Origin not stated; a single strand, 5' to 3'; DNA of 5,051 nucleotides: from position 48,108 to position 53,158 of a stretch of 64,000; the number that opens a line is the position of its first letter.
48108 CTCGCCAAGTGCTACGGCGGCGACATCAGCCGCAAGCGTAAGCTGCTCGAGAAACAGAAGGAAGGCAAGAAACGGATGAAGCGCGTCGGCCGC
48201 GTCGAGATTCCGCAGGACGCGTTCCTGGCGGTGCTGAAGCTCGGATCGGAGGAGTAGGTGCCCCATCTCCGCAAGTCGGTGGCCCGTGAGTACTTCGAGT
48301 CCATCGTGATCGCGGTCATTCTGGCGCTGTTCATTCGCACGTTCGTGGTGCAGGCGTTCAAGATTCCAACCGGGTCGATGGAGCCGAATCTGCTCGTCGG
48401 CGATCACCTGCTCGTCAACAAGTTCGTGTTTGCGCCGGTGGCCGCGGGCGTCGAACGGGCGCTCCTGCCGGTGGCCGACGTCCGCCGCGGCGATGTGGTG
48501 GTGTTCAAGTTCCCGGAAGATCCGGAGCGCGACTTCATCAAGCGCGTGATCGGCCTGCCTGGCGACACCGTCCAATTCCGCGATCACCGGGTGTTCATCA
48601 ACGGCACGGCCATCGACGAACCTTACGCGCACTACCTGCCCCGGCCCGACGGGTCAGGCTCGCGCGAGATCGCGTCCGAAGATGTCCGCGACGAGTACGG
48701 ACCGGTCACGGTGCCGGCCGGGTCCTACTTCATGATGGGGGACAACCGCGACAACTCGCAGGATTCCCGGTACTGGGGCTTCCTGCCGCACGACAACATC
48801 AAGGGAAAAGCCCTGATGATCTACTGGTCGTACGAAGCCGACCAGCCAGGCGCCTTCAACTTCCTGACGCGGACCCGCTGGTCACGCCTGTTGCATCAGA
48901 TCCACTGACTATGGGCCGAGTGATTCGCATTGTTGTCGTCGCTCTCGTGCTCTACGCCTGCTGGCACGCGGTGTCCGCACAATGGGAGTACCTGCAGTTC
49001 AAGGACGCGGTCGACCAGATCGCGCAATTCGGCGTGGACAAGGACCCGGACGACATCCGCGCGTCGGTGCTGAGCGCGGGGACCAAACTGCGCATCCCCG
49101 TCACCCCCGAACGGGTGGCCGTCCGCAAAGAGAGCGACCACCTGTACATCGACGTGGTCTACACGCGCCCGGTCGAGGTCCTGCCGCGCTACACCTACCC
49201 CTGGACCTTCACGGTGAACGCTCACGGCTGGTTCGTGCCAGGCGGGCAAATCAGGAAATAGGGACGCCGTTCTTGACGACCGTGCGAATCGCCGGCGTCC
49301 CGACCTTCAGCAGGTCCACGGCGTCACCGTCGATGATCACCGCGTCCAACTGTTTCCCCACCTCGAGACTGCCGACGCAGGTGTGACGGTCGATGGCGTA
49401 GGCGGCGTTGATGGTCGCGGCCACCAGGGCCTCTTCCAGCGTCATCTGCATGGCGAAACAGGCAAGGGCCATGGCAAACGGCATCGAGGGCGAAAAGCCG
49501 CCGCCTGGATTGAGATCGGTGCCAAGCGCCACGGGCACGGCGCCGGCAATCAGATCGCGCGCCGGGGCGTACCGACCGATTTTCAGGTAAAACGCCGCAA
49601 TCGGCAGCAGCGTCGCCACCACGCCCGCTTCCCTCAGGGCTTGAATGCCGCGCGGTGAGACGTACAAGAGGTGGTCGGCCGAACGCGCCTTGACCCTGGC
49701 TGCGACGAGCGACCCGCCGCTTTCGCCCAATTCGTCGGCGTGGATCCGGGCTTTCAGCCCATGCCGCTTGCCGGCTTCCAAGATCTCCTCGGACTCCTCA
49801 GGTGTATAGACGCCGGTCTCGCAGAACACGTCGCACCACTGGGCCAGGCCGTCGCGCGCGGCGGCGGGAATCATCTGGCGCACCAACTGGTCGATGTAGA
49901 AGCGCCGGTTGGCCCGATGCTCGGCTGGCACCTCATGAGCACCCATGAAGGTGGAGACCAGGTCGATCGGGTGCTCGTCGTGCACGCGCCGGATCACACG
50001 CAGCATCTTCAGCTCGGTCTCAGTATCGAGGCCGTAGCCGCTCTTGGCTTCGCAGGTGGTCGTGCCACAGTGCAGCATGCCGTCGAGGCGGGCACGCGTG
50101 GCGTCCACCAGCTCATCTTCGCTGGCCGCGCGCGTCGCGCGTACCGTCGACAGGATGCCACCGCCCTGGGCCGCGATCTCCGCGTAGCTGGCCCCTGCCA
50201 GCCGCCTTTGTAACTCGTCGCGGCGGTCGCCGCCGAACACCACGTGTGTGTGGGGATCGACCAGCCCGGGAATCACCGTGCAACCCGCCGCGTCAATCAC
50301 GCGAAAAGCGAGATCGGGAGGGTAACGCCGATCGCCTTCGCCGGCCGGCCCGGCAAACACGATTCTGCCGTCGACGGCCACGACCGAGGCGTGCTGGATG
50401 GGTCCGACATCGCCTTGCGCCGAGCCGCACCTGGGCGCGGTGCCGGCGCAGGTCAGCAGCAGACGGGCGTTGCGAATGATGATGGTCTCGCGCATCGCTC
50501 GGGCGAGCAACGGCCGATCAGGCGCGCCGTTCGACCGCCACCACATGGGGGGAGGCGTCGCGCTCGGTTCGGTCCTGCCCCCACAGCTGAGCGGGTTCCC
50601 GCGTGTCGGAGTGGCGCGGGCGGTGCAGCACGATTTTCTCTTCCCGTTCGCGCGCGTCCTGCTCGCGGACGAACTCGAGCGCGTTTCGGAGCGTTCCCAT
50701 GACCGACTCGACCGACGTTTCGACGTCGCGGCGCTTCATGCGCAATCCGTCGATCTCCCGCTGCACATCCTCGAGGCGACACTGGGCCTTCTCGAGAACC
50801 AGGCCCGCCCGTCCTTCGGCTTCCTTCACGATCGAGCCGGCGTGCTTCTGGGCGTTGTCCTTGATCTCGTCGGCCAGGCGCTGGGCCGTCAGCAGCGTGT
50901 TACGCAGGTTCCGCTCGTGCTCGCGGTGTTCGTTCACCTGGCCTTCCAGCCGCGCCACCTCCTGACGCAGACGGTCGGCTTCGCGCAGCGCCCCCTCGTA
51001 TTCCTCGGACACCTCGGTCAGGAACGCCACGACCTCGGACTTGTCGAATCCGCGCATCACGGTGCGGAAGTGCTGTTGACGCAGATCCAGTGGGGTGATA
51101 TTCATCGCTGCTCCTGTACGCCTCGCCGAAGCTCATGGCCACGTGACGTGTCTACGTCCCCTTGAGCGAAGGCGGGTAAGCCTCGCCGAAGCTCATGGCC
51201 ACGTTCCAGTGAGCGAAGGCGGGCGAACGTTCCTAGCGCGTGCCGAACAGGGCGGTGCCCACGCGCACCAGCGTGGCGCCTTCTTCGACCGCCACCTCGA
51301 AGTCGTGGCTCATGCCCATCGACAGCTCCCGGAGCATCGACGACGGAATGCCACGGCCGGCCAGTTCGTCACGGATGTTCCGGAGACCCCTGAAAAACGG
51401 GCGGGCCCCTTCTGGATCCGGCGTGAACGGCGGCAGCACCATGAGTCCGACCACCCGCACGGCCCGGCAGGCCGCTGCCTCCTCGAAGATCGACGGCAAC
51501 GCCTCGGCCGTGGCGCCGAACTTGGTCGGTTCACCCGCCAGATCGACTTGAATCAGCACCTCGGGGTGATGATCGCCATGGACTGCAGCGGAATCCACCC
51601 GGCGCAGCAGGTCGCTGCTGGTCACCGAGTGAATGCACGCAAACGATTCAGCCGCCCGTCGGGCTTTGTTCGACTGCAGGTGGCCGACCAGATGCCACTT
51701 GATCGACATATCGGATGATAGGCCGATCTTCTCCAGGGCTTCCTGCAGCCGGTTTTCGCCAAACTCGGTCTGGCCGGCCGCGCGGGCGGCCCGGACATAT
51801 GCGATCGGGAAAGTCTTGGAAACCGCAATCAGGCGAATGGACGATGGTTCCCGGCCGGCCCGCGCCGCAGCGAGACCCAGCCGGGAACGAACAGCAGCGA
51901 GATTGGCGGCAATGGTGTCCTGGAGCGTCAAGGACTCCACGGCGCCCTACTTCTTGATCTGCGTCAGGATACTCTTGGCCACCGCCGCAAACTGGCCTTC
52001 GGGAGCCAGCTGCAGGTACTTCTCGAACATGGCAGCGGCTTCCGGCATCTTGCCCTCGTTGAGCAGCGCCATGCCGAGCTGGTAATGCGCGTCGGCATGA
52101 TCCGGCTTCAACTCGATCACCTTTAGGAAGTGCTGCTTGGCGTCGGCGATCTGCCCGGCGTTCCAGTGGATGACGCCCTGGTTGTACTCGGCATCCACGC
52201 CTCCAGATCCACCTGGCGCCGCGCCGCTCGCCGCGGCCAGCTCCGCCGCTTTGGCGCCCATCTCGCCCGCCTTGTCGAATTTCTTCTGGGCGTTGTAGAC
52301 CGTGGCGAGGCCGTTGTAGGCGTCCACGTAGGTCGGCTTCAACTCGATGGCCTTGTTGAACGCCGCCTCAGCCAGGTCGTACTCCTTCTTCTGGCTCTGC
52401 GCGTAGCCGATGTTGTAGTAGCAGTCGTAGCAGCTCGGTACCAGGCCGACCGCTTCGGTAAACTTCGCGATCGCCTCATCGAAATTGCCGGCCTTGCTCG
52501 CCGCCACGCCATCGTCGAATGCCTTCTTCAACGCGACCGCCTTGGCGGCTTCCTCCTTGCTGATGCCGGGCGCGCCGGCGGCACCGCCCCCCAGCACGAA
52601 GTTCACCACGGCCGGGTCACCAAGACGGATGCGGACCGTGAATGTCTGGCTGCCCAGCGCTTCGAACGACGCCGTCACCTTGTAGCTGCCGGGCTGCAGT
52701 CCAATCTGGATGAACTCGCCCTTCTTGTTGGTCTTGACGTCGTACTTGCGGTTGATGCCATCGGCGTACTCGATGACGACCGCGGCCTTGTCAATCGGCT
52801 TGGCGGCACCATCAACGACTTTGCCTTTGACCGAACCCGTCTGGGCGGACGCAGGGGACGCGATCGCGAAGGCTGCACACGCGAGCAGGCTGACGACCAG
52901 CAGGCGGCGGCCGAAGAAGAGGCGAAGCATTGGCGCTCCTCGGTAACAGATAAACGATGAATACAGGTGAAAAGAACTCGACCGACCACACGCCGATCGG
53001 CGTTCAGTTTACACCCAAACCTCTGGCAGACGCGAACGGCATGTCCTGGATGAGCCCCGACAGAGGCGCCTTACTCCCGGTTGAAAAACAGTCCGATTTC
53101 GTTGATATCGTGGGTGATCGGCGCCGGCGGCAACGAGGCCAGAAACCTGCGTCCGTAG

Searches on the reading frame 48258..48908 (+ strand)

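Call 48: search_protein_families(library=pfam, proteins=[window:48258-48908:+], max_evalue=0.0001)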
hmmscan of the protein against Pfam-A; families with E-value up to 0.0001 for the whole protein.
window:48258-48908:+ (216 aa): 1 family
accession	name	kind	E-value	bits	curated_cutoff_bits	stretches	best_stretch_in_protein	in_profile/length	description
PF10502.14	Peptidase_S26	-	2.2e-57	194.1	22.9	1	10-190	2-168/168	Signal peptidase, peptidase S26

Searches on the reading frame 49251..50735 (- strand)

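Call 48: search_protein_families(library=pfam, proteins=[window:49251-50735:-], max_evalue=0.0001)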
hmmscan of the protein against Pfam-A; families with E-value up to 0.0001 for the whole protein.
window:49251-50735:- (494 aa): 2 families
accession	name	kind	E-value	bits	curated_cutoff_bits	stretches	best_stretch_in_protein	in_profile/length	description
PF07969.17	Amidohydro_3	-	6.4e-22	79.1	29.7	2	199-491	150-469/472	Amidohydrolase family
PF01979.26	Amidohydro_1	-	3.4e-19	69.7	25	1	153-490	1-333/345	Amidohydrolase family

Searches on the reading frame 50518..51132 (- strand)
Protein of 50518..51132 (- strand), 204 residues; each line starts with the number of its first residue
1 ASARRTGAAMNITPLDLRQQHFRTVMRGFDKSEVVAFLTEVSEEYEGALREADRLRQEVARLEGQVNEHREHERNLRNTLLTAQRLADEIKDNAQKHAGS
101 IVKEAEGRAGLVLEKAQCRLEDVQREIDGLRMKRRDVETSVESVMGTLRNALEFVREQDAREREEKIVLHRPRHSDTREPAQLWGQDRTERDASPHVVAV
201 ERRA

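Call 50: search_protein_families(library=pfam, proteins=[window:50518-51132:-], max_evalue=0.001)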
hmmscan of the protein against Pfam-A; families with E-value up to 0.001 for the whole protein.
window:50518-51132:- (204 aa): 1 family
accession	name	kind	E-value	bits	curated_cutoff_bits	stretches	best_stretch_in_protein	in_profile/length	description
PF05103.18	DivIVA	-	1.9e-34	118.9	28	1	12-140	1-129/131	DivIVA protein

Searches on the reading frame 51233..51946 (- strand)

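Call 48: search_protein_families(library=pfam, proteins=[window:51233-51946:-], max_evalue=0.0001)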
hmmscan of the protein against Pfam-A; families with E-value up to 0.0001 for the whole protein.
window:51233-51946:- (237 aa): 1 family
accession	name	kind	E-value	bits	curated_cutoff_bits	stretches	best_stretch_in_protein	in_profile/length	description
PF01168.26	Ala_racemase_N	-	6.4e-19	69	24.1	1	15-236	2-218/220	Alanine racemase, N-terminal domain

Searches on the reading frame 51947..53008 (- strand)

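Call 48: search_protein_families(library=pfam, proteins=[window:51947-53008:-], max_evalue=0.0001)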
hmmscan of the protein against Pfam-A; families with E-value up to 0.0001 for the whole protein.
window:51947-53008:- (353 aa): 17 families
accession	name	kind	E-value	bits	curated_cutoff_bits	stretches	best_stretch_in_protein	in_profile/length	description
PF00515.34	TPR_1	-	4.3e-30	102.7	27.8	3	195-227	2-34/34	Tetratricopeptide repeat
PF13432.12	TPR_16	-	1.1e-23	83.8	32.7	2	275-337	1-63/65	Tetratricopeptide repeat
PF07719.23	TPR_2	-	5.6e-23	79.5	27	2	195-227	2-34/34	Tetratricopeptide repeat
PF13181.12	TPR_8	-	2.5e-22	77.5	25.7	1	195-226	2-33/34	Tetratricopeptide repeat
PF13414.12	TPR_11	-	1.5e-17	63.4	26.8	2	206-240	6-40/42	TPR repeat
PF14559.12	TPR_19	-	3.9e-17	62.8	25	2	284-342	4-63/68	Tetratricopeptide repeat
PF13431.12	TPR_17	-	9e-16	57.2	24.4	2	216-247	1-32/34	Tetratricopeptide repeat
PF13424.12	TPR_12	-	2.9e-14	53.4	30.1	1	230-301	5-75/77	Tetratricopeptide repeat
PF13620.12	CarboxypepD_reg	-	3.4e-13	50.2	32.3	1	59-139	1-81/82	Carboxypeptidase regulatory-like domain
PF13174.12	TPR_6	-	5.8e-13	49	26.3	0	306-337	1-32/33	Tetratricopeptide repeat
PF13428.12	TPR_14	-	1.4e-10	41.2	23.5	0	306-337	2-33/44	Tetratricopeptide repeat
PF13371.12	TPR_9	-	6.3e-08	33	35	1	286-348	10-72/73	Tetratricopeptide repeat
PF13176.12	TPR_7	-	1.4e-06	28.4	27.9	0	307-337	1-31/36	Tetratricopeptide repeat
PF24575.1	TPR_Slam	-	1.3e-05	26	35.2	0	274-327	50-103/104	Surface lipoprotein assembly modifier, N-terminal TPR repeats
PF12895.13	ANAPC3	-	3.1e-05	24.6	27.2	0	274-330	26-81/82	Anaphase-promoting complex, cyclosome, subunit 3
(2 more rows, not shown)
